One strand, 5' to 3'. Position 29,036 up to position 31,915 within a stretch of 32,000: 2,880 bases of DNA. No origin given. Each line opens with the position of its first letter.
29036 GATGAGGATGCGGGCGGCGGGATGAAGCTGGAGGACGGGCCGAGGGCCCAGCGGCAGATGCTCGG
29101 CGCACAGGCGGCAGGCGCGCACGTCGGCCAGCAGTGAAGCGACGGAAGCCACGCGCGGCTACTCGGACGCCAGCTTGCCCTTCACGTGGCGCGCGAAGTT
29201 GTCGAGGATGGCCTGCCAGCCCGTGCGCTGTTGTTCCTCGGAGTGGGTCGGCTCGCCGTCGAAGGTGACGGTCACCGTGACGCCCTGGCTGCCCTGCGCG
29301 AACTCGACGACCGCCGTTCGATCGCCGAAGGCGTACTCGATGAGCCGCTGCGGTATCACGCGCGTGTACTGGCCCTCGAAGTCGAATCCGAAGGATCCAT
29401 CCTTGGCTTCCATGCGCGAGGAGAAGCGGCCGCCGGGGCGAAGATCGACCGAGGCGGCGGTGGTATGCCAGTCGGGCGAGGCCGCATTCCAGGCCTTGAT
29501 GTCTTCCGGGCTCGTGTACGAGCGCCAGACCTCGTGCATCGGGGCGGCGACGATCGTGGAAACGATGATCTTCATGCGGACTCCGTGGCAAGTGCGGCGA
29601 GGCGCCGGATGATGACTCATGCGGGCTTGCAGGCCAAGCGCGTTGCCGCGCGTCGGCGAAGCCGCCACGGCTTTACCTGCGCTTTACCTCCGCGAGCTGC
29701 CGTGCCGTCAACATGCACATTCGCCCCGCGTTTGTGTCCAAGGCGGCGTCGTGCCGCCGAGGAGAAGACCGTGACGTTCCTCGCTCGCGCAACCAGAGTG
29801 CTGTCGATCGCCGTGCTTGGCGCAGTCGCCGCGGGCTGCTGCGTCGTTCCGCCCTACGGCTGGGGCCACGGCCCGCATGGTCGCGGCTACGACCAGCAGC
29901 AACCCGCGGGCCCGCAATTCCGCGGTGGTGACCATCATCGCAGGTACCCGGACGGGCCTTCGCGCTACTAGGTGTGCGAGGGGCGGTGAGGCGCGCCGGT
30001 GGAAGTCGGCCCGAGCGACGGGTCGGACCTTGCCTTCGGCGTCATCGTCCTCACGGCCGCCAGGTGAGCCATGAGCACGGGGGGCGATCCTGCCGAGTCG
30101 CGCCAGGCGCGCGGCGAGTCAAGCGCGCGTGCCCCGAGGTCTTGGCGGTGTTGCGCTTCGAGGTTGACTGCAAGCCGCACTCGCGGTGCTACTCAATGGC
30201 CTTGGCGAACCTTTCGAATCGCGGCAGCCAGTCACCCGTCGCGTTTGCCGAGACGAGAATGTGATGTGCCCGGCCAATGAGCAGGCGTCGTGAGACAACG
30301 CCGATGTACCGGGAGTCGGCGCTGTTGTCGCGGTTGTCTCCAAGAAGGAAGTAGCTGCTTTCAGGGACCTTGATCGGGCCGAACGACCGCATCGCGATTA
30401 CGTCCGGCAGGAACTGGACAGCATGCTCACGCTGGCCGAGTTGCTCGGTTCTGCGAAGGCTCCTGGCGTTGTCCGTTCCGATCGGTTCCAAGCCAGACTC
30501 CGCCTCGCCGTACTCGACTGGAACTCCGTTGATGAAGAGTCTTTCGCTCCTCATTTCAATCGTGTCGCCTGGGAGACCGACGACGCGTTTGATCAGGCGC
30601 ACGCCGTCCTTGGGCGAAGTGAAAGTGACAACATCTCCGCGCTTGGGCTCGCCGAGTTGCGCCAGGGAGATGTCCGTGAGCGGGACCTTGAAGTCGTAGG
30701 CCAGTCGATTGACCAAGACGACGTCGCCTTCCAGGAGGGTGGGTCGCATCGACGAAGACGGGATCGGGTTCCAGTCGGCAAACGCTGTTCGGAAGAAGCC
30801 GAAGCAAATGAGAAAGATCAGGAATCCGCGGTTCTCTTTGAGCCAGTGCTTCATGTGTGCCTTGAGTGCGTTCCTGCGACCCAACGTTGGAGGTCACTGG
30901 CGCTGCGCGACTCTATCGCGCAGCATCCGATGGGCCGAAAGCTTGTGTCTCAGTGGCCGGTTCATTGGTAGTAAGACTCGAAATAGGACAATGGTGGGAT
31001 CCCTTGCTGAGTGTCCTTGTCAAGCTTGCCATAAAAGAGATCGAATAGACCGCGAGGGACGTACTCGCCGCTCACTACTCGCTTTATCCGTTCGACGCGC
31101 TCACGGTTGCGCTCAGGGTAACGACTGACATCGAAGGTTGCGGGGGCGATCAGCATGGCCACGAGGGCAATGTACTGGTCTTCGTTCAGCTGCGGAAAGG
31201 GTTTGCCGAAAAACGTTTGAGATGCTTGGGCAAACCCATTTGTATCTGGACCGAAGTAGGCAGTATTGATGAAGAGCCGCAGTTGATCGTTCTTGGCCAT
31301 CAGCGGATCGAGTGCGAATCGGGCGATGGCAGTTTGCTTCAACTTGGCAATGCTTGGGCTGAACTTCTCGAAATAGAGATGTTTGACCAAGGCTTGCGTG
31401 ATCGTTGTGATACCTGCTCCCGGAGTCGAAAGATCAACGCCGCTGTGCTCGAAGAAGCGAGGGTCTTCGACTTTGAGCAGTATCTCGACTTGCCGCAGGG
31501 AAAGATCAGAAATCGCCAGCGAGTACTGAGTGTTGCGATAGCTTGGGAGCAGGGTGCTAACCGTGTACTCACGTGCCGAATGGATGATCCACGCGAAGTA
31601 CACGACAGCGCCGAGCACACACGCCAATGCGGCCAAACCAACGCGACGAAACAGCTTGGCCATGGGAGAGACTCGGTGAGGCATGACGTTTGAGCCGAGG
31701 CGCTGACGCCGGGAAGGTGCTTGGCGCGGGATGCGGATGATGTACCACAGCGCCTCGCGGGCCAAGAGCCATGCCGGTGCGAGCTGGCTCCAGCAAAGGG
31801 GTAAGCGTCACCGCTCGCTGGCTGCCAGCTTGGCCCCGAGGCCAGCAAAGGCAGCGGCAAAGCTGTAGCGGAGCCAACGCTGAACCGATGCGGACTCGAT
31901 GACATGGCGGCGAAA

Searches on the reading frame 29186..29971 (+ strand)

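Call 102: search_protein_families(library=pfam, proteins=[window:29186-29971:+], max_evalue=1)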
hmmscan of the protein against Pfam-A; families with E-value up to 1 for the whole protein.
window:29186-29971:+ (261 aa): 1 family
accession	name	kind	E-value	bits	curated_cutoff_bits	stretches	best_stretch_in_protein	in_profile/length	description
PF05437.17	AzlD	-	0.14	12.7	23.7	1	176-222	10-55/99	Branched-chain amino acid transport protein (AzlD)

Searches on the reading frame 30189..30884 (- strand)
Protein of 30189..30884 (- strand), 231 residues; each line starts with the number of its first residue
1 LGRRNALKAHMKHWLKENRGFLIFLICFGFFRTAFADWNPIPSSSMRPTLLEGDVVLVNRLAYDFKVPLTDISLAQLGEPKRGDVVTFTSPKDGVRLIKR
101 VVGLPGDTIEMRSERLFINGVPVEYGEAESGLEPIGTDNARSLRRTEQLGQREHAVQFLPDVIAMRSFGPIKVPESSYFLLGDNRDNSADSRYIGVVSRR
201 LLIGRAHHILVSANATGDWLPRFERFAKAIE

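Call 102: search_protein_families(library=pfam, proteins=[window:30189-30884:-], max_evalue=1)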
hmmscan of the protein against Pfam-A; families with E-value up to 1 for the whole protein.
window:30189-30884:- (231 aa): 2 families
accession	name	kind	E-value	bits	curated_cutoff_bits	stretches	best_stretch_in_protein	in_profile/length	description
PF10502.14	Peptidase_S26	-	5.5e-44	150.5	22.9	1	21-209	8-166/168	Signal peptidase, peptidase S26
PF00717.28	Peptidase_S24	-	0.11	12.7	23.3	1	44-114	43-94/116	Peptidase S24-like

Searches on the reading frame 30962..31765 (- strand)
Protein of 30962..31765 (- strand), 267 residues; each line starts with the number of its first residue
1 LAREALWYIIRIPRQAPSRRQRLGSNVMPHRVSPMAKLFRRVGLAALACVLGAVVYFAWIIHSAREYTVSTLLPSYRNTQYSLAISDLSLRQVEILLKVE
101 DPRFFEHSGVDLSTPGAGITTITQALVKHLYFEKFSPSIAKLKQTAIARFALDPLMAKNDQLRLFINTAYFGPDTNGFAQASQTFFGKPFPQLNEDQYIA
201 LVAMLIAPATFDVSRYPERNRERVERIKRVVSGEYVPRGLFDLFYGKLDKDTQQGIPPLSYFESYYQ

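Call 102: search_protein_families(library=pfam, proteins=[window:30962-31765:-], max_evalue=1)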
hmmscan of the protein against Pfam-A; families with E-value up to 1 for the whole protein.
window:30962-31765:- (267 aa): 1 family
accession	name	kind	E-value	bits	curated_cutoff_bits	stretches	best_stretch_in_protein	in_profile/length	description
PF00912.28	Transgly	-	2.2e-23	83.1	27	1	77-227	11-173/178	Transglycosylase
